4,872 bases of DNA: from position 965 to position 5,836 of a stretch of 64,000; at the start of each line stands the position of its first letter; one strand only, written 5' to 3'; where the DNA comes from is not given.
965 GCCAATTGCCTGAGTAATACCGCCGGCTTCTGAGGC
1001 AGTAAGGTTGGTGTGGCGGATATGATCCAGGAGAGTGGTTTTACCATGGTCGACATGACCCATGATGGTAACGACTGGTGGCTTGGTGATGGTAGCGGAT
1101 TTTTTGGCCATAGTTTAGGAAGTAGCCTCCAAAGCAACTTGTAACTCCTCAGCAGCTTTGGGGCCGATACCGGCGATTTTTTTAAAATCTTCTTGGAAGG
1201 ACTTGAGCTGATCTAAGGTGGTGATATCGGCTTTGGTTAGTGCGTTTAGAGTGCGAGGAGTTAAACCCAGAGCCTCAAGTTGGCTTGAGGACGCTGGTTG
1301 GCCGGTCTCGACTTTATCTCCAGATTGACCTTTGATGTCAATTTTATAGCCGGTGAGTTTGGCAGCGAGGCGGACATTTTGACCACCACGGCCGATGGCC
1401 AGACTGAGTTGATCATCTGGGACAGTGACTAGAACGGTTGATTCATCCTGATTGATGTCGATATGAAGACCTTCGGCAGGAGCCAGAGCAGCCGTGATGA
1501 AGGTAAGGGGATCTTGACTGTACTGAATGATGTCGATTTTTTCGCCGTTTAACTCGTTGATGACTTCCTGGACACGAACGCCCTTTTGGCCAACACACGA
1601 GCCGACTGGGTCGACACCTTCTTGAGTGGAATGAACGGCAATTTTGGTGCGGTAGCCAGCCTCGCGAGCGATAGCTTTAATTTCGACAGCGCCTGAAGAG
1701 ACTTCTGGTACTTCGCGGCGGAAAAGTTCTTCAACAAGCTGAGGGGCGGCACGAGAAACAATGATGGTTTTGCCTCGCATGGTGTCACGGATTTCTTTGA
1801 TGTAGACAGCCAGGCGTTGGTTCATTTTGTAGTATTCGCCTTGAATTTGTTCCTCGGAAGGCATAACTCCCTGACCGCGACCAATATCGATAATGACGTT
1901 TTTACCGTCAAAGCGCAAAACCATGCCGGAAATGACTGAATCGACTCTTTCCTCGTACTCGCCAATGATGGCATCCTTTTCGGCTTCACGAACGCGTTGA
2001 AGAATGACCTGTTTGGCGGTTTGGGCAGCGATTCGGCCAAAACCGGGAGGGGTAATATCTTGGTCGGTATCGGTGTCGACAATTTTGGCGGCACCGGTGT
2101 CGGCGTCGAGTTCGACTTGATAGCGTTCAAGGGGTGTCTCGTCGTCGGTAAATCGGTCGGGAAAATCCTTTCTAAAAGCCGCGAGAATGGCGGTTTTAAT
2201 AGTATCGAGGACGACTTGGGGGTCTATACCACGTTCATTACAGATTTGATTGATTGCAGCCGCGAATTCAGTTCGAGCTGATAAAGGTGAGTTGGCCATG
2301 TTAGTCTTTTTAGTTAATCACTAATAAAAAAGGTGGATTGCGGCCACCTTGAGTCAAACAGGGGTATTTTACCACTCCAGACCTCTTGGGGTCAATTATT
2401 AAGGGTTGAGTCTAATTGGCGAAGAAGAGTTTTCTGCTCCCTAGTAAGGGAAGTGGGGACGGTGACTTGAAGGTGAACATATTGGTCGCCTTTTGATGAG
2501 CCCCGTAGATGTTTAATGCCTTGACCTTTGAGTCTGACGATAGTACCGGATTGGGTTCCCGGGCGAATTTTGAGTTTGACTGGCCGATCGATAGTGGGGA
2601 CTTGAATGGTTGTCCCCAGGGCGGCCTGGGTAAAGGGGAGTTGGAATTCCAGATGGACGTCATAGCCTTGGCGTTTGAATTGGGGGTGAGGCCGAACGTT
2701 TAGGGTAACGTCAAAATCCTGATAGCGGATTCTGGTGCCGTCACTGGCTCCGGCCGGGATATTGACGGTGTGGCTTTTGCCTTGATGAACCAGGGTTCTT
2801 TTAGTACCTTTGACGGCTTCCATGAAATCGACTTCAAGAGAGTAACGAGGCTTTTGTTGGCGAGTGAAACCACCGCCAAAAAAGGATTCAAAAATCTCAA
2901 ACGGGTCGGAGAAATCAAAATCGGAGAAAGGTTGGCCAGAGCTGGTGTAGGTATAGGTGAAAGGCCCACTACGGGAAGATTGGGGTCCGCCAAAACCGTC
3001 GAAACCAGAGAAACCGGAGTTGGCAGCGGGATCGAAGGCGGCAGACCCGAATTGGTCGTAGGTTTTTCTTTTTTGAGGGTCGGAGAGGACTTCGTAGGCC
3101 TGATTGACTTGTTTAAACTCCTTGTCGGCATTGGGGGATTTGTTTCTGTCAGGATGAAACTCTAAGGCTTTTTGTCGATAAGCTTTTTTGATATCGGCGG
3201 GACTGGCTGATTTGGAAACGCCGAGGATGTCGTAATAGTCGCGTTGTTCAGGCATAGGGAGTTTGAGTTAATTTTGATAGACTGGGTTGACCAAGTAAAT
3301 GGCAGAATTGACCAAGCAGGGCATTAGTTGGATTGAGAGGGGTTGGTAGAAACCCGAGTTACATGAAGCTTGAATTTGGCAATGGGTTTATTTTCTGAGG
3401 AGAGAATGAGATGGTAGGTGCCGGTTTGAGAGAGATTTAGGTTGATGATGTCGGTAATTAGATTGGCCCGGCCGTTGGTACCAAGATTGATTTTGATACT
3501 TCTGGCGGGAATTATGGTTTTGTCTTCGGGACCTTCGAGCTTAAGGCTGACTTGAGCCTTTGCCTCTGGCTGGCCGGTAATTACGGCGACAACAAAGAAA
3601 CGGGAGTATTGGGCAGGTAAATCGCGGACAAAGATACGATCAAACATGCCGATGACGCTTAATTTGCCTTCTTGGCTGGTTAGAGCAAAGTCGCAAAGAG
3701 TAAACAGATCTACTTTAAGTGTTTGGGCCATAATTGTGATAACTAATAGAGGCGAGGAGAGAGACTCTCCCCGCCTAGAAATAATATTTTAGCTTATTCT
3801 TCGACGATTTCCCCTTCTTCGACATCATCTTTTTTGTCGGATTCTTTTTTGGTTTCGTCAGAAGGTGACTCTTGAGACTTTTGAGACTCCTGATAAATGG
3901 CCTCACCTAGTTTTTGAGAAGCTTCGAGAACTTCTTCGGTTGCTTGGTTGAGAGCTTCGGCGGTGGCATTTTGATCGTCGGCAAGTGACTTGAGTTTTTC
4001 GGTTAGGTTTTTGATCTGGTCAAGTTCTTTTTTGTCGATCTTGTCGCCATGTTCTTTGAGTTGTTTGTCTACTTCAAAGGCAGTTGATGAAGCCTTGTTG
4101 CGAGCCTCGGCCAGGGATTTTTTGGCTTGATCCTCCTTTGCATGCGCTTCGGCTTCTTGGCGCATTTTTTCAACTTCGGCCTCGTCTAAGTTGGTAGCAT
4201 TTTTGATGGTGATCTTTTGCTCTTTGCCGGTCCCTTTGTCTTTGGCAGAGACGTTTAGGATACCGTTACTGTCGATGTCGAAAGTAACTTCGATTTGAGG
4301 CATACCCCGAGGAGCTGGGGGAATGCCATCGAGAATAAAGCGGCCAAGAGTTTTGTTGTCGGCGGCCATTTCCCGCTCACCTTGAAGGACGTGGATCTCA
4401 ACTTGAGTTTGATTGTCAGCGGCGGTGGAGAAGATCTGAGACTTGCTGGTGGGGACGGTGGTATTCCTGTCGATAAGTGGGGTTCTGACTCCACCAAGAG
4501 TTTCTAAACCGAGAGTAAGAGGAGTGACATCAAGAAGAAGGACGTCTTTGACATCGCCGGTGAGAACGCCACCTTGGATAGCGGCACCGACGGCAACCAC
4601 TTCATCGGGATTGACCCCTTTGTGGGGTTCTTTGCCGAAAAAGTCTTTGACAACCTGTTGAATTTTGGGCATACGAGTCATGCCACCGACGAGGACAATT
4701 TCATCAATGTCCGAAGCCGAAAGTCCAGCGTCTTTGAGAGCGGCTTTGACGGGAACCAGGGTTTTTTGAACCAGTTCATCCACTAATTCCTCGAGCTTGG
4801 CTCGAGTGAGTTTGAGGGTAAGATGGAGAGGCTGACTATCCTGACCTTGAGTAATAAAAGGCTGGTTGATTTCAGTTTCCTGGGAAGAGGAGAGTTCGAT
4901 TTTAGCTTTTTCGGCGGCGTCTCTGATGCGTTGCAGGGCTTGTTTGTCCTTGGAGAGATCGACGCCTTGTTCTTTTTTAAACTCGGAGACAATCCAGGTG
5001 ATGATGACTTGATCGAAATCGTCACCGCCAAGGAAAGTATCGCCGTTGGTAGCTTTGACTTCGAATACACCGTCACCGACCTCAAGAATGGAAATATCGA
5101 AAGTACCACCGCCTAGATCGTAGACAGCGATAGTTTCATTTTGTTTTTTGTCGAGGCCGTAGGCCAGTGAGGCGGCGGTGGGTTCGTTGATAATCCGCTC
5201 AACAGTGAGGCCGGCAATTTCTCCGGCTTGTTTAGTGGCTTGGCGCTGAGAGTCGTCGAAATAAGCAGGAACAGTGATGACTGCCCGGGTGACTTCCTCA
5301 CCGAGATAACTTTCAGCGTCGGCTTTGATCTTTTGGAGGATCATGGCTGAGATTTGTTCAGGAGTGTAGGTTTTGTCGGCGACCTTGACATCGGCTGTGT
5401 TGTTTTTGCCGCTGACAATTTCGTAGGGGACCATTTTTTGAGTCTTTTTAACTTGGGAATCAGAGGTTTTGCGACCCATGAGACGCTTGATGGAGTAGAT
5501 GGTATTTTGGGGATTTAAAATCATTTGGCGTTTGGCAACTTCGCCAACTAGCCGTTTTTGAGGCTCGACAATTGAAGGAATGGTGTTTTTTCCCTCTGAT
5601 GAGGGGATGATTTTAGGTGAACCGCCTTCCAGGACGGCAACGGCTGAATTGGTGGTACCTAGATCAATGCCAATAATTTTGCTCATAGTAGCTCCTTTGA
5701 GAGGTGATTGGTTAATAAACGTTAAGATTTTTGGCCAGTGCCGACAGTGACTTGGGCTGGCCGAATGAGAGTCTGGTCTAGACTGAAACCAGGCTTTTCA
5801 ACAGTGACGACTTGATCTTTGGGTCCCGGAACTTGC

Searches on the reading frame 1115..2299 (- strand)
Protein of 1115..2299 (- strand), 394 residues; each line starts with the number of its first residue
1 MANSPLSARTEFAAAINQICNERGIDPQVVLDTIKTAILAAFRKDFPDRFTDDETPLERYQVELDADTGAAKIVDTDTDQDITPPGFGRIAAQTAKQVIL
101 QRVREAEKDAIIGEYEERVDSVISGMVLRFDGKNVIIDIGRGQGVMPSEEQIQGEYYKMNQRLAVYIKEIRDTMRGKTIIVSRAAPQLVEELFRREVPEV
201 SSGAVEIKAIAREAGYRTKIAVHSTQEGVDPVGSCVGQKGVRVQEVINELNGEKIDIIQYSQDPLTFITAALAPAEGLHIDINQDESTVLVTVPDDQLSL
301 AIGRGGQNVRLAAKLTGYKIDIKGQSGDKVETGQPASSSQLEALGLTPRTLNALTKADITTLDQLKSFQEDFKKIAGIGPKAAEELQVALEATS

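Call 65: search_protein_families(library=pfam, proteins=[window:1115-2299:-], max_evalue=0.001)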
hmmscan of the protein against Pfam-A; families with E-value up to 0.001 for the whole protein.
window:1115-2299:- (394 aa): 6 families
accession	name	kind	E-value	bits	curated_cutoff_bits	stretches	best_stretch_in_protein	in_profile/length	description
PF13184.12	KH_5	-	1.1e-28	99.5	27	1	214-281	1-68/69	NusA-like KH domain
PF08529.16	NusA_N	-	3.1e-17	63.3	23.8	2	11-75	1-57/119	NusA N-terminal domain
PF03118.21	RNA_pol_A_CTD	-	1.1e-08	35.2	23.8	1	335-391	9-66/67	Bacterial RNA polymerase, alpha chain C terminal domain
PF00013.35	KH_1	-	1.4e-05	25.1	21.5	0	289-327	2-41/66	KH domain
PF23095.1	KH_NusA_C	-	2.7e-05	24.5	34.2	1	291-326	3-38/59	Transcription termination/antitermination protein NusA, KH domain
PF14520.12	HHH_5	-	0.0006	20.7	27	0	345-391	9-56/57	Helix-hairpin-helix domain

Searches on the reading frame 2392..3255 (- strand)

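Call 65: search_protein_families(library=pfam, proteins=[window:2392-3255:-], max_evalue=0.001)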
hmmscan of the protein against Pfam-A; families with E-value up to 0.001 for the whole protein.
window:2392-3255:- (287 aa): 2 families
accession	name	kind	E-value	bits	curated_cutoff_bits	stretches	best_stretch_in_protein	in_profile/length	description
PF01556.23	DnaJ_C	-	7.4e-36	123.9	26.6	1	137-267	2-152/152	DnaJ C terminal domain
PF00226.36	DnaJ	-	1.6e-27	95.8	27.8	1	6-67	1-63/63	DnaJ domain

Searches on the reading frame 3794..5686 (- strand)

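Call 65: search_protein_families(library=pfam, proteins=[window:3794-5686:-], max_evalue=0.001)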
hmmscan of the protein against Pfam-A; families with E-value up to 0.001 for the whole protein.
window:3794-5686:- (630 aa): 2 families
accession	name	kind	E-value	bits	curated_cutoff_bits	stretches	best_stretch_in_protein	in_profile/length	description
PF00012.26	HSP70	-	9.3e-255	846.9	20.6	1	4-599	1-599/599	Hsp70 protein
PF06723.19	MreB_Mbl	-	7.1e-20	71.5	27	1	110-369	76-316/327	MreB/Mbl protein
